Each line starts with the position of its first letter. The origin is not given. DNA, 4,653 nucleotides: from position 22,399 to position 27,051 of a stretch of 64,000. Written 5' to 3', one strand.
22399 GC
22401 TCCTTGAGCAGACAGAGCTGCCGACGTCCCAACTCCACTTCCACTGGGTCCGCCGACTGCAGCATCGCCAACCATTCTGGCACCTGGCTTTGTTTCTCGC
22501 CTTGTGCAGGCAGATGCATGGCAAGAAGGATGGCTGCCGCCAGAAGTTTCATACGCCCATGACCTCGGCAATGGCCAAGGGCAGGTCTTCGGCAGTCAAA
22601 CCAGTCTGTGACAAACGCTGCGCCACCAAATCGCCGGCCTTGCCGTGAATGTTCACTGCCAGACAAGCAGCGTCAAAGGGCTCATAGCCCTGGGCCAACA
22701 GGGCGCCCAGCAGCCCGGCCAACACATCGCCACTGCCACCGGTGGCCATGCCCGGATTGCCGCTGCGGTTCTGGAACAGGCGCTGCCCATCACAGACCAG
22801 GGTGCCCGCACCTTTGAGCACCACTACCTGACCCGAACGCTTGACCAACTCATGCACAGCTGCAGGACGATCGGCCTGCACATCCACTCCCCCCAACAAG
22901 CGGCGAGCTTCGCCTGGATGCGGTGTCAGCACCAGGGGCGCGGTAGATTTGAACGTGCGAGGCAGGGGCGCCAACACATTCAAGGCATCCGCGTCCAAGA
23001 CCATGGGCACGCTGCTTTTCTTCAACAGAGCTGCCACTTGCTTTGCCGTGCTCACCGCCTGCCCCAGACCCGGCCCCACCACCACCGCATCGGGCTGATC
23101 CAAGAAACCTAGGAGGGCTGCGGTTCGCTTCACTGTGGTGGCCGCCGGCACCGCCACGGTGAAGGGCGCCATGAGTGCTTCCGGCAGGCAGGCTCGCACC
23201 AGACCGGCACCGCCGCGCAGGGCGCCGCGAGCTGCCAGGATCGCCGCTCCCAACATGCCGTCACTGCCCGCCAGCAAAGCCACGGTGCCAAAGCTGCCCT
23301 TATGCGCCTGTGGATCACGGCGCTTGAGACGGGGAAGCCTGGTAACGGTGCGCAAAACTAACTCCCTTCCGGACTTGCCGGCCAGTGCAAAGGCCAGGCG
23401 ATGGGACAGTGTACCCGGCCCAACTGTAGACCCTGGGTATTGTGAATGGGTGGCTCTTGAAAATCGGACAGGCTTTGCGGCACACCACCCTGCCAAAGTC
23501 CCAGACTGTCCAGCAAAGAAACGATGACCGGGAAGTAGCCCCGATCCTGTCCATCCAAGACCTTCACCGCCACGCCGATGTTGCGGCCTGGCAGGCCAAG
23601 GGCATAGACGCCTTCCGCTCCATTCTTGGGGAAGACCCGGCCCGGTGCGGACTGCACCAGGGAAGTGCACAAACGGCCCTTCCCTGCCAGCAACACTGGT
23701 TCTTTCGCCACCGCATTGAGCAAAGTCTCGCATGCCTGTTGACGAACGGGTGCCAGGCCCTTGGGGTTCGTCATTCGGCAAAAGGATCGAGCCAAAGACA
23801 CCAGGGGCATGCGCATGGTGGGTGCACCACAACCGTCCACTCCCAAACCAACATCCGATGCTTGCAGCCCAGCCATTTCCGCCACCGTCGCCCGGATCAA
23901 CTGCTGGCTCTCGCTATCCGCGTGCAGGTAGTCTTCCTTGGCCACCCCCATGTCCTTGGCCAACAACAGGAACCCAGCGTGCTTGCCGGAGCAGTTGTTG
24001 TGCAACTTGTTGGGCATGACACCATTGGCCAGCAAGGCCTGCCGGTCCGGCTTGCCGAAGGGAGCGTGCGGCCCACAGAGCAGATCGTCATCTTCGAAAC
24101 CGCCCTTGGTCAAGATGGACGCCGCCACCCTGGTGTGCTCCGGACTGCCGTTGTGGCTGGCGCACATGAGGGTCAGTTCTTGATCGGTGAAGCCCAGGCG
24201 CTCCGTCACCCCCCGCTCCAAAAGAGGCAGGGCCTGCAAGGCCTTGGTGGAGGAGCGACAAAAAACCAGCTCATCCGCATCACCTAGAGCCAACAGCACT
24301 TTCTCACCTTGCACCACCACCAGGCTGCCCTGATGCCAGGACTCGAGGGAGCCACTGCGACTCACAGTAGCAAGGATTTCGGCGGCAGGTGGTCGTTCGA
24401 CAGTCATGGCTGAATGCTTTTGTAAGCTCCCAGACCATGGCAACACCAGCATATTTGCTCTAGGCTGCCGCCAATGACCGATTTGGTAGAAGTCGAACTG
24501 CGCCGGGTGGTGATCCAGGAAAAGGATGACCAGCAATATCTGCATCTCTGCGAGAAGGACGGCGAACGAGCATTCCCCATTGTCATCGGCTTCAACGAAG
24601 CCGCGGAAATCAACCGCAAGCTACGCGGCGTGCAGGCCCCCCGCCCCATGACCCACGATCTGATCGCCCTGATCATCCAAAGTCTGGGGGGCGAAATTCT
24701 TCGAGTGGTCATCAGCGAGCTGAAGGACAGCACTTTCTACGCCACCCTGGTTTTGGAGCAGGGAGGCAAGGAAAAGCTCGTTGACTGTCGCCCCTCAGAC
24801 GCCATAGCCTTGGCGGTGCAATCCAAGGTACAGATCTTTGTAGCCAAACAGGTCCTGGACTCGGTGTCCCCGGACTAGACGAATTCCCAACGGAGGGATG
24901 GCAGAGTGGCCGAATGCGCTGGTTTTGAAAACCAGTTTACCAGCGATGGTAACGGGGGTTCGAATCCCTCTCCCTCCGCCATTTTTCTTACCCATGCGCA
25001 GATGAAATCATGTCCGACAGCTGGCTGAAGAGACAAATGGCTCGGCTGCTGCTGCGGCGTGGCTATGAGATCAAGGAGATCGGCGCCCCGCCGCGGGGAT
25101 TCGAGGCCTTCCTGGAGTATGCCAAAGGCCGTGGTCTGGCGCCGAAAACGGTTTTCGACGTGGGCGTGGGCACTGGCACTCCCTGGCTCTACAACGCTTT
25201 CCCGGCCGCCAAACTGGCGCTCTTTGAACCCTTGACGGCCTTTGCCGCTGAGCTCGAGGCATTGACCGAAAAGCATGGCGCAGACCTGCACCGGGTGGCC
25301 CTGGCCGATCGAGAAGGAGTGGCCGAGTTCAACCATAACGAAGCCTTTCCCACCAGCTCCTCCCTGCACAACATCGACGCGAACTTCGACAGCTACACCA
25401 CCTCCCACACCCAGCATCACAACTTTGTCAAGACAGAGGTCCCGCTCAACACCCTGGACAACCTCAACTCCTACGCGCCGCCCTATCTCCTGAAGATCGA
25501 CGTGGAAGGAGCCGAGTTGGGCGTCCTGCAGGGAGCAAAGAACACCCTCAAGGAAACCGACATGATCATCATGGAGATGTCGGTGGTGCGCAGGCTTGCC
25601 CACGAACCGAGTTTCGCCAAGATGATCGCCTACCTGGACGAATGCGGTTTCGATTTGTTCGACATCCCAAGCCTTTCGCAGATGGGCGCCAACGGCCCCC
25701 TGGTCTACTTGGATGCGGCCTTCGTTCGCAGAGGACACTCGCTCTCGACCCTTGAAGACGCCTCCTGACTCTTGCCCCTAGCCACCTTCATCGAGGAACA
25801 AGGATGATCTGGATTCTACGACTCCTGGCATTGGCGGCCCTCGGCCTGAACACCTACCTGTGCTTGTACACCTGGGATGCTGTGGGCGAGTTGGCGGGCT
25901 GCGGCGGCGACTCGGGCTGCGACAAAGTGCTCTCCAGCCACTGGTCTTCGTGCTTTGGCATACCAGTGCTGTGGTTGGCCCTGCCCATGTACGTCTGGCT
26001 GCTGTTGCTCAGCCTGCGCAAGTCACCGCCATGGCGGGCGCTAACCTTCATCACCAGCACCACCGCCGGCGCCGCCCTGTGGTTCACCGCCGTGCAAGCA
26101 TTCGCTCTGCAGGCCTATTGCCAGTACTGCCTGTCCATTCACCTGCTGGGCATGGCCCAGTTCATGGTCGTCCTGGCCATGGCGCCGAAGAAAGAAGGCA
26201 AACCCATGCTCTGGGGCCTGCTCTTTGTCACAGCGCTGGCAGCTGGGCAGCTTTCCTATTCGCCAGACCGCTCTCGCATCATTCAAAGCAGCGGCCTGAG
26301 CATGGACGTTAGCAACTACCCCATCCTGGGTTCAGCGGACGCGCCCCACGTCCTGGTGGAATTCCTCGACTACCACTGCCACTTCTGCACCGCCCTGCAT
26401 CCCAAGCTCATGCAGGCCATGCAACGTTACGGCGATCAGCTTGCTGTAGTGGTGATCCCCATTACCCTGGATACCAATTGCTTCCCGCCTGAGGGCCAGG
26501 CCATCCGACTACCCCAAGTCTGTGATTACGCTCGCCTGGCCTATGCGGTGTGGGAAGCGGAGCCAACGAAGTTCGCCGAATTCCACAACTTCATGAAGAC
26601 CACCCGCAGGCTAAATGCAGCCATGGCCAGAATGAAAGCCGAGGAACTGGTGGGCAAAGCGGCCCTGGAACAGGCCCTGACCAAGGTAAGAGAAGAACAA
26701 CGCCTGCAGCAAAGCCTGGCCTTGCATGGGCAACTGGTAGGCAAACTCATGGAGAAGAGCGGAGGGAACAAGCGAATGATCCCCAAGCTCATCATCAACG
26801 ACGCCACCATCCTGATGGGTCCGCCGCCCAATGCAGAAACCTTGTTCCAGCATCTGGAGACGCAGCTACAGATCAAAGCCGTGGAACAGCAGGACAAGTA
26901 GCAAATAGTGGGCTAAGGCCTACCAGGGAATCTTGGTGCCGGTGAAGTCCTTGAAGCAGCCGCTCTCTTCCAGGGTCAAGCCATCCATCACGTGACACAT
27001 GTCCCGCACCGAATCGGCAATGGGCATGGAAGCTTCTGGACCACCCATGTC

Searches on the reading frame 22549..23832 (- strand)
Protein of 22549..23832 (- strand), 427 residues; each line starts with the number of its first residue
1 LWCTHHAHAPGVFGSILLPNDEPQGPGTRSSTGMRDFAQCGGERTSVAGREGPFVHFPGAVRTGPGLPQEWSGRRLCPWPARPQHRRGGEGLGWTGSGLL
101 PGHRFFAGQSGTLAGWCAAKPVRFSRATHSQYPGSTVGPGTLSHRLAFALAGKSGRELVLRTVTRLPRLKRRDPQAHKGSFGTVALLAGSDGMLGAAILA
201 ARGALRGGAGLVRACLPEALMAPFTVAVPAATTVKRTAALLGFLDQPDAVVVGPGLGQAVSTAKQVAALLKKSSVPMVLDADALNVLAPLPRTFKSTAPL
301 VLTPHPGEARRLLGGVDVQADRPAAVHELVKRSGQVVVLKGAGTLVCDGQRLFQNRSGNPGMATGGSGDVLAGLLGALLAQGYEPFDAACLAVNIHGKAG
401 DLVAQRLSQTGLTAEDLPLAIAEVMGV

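Call 45: search_protein_families(library=pfam, proteins=[window:22549-23832:-], max_evalue=0.00001)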
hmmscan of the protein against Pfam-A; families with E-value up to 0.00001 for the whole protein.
window:22549-23832:- (427 aa): 1 family
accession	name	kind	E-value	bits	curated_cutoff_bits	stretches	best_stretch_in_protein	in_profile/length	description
PF01256.23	Carb_kinase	-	9.3e-56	189.4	27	1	184-417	1-236/242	NAD(P)H-hydrate dehydratase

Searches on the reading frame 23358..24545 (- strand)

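Call 45: search_protein_families(library=pfam, proteins=[window:23358-24545:-], max_evalue=0.00001)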
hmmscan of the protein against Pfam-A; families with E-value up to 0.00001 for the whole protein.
window:23358-24545:- (395 aa): 1 family
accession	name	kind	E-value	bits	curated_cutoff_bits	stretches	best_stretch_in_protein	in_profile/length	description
PF06089.17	Asparaginase_II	-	1.1e-103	347.1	25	1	60-379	2-321/322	L-asparaginase II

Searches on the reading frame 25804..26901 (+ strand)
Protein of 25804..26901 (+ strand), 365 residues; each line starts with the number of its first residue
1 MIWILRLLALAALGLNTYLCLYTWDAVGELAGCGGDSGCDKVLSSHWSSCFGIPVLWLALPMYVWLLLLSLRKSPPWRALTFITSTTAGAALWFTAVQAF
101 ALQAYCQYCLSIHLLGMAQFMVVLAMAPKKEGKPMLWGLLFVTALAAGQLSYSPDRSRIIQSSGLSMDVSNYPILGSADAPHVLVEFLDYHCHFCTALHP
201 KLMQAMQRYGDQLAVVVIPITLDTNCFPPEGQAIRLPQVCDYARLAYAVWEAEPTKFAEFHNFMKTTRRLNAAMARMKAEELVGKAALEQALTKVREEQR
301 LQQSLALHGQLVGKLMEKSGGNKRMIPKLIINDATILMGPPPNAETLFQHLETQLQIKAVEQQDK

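Call 46: search_protein_families(library=pfam, proteins=[window:25804-26901:+], max_evalue=0.00001)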
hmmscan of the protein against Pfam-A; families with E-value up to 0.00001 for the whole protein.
window:25804-26901:+ (365 aa): 2 families
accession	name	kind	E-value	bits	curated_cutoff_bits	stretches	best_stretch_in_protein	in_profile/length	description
PF07884.19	VKOR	-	1.9e-14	54.4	27.5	1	3-123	1-133/134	Vitamin K epoxide reductase family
PF13462.12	Thioredoxin_4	-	5.1e-07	30.5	23.2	1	173-302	6-126/165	Thioredoxin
